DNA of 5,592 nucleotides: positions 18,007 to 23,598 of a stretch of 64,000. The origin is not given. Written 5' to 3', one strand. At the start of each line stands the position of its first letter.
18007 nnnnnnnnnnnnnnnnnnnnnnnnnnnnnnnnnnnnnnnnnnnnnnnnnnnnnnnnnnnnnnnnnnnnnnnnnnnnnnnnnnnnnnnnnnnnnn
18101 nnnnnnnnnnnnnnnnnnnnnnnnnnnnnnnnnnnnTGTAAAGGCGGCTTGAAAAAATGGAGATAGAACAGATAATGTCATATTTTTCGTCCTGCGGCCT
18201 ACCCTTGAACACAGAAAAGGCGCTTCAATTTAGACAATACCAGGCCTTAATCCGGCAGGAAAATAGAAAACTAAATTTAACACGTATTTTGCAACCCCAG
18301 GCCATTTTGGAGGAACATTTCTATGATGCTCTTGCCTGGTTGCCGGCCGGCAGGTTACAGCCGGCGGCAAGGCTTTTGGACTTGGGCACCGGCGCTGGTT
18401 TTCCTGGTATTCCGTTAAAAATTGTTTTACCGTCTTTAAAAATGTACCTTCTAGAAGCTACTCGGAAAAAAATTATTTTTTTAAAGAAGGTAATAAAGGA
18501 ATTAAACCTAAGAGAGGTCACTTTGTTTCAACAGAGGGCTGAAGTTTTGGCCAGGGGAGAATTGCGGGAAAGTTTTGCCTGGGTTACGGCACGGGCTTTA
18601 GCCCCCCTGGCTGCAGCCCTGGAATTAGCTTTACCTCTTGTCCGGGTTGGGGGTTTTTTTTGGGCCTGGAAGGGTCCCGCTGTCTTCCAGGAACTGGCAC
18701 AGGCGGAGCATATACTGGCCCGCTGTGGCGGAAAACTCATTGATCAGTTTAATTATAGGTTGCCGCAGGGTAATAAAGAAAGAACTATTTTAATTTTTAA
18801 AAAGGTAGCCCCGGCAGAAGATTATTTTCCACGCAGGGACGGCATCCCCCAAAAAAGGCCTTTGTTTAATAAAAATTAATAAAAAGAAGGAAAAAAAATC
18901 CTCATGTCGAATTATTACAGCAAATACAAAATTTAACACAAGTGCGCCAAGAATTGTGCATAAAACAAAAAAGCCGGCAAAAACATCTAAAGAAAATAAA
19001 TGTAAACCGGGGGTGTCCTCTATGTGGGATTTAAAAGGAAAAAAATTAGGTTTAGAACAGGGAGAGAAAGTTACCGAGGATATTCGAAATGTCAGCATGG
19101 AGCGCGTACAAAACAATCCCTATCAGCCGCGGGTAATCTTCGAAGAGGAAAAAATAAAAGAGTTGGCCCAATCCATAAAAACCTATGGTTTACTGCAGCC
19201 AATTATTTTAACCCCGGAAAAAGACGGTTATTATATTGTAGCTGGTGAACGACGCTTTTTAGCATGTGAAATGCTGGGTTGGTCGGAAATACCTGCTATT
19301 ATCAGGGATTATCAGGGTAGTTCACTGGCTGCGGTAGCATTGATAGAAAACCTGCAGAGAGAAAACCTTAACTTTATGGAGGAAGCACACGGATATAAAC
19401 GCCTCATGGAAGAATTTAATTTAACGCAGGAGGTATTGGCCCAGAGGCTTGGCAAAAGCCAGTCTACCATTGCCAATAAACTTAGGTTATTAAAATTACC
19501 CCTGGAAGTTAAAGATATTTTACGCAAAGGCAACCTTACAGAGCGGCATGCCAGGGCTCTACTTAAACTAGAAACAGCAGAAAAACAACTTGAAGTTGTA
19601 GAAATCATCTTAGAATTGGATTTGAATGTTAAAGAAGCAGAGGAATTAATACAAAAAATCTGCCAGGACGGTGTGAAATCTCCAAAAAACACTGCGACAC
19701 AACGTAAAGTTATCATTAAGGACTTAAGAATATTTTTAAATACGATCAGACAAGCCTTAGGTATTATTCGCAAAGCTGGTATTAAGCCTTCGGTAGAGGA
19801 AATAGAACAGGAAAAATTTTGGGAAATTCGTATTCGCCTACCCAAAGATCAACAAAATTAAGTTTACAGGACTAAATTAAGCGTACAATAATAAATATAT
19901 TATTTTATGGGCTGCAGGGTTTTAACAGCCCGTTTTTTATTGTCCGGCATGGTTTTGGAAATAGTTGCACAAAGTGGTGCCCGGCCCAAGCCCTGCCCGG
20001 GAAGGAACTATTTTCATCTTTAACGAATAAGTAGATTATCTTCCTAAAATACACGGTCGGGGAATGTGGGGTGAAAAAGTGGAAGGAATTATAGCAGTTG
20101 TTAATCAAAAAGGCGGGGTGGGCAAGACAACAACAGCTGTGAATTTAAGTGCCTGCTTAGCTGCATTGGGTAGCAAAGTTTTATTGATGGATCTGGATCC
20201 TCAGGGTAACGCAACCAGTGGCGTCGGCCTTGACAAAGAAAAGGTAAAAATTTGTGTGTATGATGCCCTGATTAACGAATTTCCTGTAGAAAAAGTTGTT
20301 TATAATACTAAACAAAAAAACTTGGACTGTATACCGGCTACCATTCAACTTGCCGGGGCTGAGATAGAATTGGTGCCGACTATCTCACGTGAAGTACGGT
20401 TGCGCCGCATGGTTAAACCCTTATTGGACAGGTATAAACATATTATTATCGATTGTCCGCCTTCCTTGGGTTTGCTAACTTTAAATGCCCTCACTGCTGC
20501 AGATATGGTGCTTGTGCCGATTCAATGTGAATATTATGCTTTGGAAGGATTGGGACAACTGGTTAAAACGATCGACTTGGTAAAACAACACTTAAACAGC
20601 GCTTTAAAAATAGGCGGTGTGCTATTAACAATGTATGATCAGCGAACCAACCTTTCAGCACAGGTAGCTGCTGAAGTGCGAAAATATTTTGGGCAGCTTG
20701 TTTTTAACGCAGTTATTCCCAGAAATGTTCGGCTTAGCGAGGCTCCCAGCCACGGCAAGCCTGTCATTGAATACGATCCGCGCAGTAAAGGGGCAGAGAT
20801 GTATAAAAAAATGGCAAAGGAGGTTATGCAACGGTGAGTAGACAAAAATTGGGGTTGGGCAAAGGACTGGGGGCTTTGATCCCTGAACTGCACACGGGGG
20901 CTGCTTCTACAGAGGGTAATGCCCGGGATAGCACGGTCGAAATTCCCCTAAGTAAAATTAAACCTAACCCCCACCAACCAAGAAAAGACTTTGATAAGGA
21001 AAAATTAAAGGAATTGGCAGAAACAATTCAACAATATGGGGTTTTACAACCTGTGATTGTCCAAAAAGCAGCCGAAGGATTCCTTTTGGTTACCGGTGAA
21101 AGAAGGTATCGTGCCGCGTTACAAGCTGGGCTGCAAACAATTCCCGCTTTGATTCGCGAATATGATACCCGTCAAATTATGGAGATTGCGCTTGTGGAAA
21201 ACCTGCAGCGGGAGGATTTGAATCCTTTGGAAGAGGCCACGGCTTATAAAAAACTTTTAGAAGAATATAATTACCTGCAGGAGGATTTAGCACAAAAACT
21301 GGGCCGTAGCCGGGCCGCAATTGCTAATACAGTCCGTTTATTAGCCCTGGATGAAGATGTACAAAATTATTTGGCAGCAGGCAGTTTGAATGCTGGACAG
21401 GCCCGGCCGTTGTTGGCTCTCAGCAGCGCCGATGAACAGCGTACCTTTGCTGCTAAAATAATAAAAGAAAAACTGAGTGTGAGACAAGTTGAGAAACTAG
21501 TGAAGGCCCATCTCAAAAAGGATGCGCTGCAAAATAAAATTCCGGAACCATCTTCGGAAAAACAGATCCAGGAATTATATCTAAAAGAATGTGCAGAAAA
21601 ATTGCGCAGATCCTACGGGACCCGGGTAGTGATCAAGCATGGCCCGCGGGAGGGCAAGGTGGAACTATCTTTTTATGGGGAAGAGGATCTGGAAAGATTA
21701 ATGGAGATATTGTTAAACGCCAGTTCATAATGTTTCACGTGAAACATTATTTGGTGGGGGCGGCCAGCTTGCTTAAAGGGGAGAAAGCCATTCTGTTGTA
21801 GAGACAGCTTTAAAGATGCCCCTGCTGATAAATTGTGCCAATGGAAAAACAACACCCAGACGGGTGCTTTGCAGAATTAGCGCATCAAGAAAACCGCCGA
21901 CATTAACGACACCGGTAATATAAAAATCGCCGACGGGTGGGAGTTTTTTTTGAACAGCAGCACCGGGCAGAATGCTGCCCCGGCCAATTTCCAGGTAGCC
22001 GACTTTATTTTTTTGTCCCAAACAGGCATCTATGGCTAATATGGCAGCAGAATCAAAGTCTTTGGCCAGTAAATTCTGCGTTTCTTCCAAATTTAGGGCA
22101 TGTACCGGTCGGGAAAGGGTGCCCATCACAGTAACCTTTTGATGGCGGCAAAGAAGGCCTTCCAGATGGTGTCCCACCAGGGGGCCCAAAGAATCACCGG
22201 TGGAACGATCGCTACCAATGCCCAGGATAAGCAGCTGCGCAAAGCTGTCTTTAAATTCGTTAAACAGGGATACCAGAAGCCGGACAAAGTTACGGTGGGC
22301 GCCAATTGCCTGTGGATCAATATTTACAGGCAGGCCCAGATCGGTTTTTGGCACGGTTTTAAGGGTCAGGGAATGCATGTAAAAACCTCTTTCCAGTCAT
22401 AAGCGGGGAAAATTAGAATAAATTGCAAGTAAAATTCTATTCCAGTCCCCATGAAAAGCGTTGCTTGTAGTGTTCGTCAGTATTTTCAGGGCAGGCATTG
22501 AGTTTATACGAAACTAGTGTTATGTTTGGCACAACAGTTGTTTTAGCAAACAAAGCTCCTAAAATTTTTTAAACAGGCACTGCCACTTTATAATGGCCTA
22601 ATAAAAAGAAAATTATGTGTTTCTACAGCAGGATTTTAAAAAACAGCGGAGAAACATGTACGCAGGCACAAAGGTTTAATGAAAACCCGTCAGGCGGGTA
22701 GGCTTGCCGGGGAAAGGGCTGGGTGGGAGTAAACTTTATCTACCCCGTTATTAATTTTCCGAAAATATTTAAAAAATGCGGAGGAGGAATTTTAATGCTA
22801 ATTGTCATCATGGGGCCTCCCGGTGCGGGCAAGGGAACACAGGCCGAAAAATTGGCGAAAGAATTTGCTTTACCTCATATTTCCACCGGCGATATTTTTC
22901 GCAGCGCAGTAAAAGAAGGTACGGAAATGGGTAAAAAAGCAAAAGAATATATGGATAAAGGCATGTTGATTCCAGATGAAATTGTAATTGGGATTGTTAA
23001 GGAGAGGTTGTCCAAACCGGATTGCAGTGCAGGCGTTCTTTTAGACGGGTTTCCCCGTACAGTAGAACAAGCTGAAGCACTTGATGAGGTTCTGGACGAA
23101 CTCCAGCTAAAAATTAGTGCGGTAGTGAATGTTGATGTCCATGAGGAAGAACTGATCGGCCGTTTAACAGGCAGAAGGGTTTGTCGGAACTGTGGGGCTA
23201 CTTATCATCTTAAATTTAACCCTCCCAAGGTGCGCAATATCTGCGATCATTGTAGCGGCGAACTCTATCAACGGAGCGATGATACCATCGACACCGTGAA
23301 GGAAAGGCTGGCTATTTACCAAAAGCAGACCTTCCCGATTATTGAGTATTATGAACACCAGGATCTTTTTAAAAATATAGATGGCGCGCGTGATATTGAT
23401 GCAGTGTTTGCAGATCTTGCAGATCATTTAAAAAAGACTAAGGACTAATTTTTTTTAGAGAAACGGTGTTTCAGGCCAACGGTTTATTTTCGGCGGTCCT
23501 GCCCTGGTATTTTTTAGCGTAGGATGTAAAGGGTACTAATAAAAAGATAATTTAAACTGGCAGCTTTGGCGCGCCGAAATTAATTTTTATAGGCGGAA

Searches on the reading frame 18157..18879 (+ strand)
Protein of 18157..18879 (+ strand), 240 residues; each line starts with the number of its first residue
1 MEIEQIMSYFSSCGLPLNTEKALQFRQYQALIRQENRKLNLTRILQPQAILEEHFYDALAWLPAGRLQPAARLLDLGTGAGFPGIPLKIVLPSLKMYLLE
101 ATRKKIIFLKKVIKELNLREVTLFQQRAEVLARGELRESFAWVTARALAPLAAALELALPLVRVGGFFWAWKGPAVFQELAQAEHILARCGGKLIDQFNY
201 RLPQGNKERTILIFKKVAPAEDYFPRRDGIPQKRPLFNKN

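Call 64: search_protein_families(library=pfam, proteins=[window:18157-18879:+], max_evalue=0.00001)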
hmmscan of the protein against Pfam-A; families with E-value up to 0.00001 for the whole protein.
window:18157-18879:+ (240 aa): 1 family
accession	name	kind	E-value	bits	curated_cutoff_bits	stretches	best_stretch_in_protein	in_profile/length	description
PF02527.21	GidB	-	2.4e-40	138.3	27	1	24-190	4-166/184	rRNA small subunit methyltransferase G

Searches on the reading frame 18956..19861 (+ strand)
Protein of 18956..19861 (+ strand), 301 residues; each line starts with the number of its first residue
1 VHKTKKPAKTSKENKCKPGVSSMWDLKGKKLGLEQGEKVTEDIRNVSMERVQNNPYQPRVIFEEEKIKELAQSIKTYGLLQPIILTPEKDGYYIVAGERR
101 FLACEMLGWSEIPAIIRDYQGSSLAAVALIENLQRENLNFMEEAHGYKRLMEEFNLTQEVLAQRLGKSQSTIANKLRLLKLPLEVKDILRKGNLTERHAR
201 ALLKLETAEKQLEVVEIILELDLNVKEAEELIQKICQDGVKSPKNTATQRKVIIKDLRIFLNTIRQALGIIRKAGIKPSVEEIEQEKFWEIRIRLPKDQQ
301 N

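Call 64: search_protein_families(library=pfam, proteins=[window:18956-19861:+], max_evalue=0.00001)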
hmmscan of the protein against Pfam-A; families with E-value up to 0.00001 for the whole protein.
window:18956-19861:+ (301 aa): 2 families
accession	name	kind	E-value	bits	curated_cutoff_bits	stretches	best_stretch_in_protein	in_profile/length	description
PF17762.8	HTH_ParB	-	4e-37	126.9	22.6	1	136-235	1-100/102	ParB HTH domain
PF02195.25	ParB_N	-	1.2e-29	102.6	26.3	1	42-134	2-95/95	ParB N-terminal domain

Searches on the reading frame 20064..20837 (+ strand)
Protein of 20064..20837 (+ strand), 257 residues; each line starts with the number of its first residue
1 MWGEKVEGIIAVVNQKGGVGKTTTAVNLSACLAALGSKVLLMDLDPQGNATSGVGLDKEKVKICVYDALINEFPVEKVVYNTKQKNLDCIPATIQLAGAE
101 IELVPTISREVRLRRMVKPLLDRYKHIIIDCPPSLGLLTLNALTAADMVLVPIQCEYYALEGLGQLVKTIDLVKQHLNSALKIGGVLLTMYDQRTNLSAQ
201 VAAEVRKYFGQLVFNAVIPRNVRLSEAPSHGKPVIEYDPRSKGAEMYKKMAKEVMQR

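Call 64: search_protein_families(library=pfam, proteins=[window:20064-20837:+], max_evalue=0.00001)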
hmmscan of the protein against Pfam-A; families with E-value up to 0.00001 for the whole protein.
window:20064-20837:+ (257 aa): 7 families
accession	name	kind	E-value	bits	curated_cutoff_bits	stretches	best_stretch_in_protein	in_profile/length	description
PF13614.12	AAA_31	-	5.2e-68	228.9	27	1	9-183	3-177/177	AAA domain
PF01656.29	CbiA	-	2.2e-29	102.4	25.4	1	10-234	1-125/125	CobQ/CobB/MinD/ParA nucleotide binding domain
PF10609.15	ParA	-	3.6e-13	50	27.1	1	6-255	2-246/246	NUBPL iron-transfer P-loop NTPase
PF00142.24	Fer4_NifH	-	9.7e-13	48.6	25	1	13-73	5-63/271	4Fe-4S iron sulfur cluster binding proteins, NifH/frxC family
PF06564.18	CBP_BcsQ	-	3.5e-11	43.5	21.3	1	10-252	4-231/234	Cellulose biosynthesis protein BcsQ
PF09140.17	MipZ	-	6.8e-11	42.4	20.7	0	9-47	2-40/262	ATPase MipZ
PF02374.21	ArsA_ATPase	-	1.3e-07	31.6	24.3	1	13-149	6-153/305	Anion-transporting ATPase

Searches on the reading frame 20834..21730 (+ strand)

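Call 64: search_protein_families(library=pfam, proteins=[window:20834-21730:+], max_evalue=0.00001)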
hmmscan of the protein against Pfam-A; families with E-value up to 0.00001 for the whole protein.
window:20834-21730:+ (298 aa): 2 families
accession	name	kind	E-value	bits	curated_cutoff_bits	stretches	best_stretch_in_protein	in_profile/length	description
PF17762.8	HTH_ParB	-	1.5e-35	121.8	22.6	1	127-226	1-100/102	ParB HTH domain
PF02195.25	ParB_N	-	4.6e-32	110.4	26.3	1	35-125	4-95/95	ParB N-terminal domain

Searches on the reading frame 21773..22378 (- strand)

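Call 64: search_protein_families(library=pfam, proteins=[window:21773-22378:-], max_evalue=0.00001)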
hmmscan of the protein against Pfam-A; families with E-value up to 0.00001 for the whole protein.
window:21773-22378:- (201 aa): 1 family
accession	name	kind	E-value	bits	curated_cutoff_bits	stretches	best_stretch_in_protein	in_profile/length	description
PF06866.16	DUF1256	-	3e-46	157.3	27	1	34-186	13-163/164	Protein of unknown function (DUF1256)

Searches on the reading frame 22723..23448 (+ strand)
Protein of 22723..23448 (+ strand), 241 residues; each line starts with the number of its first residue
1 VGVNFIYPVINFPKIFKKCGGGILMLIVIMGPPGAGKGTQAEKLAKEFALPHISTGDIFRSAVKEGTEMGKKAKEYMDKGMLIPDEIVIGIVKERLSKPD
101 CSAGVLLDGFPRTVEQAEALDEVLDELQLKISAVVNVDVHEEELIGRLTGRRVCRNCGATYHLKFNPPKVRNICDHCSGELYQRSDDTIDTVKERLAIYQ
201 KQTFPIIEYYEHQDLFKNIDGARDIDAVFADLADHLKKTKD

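Call 64: search_protein_families(library=pfam, proteins=[window:22723-23448:+], max_evalue=0.00001)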
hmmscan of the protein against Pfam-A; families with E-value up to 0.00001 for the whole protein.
window:22723-23448:+ (241 aa): 6 families
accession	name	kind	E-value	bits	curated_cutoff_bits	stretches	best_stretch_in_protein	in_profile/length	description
PF00406.28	ADK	-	3.2e-59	199.8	26.8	1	29-213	1-149/151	Adenylate kinase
PF13207.12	AAA_17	-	1.2e-30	107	27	1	30-152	1-123/136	AAA domain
PF05191.20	ADK_lid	-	1.6e-18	66.7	26.6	1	151-186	1-36/36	Adenylate kinase, active site lid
PF13238.12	AAA_18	-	2.8e-08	34.7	29.4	1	27-152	1-112/128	AAA domain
PF17213.9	Hydin_ADK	-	2e-07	31.8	27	0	82-109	168-195/196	Hydin Adenylate kinase-like domain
PF13671.12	AAA_33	-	8.1e-06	26.6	27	0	26-152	1-119/143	AAA domain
